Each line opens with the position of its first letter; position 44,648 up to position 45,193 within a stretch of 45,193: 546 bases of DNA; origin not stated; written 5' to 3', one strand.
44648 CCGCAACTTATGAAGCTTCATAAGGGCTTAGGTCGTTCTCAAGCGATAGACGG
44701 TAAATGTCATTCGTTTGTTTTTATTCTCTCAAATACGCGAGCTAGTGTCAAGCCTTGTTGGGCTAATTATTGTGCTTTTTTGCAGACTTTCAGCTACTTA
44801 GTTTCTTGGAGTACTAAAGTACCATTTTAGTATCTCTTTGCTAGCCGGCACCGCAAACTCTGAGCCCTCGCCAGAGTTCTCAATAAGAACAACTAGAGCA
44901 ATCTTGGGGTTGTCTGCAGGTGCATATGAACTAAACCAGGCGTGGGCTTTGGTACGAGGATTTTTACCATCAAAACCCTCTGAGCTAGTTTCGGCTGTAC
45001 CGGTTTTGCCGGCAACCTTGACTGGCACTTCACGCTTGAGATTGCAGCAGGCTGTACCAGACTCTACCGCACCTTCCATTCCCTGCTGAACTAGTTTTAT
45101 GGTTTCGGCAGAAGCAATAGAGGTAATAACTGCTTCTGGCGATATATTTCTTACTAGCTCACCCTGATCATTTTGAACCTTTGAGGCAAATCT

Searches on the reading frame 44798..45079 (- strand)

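Call 73: search_protein_families(library=pfam, proteins=[window:44798-45079:-], max_evalue=0.001)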
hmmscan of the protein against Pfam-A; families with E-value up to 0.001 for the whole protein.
window:44798-45079:- (93 aa): 1 family
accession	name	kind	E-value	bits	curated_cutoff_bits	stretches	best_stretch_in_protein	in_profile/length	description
PF00905.27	Transpeptidase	-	1.8e-14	54.1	22.1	1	1-84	215-298/299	Penicillin binding protein transpeptidase domain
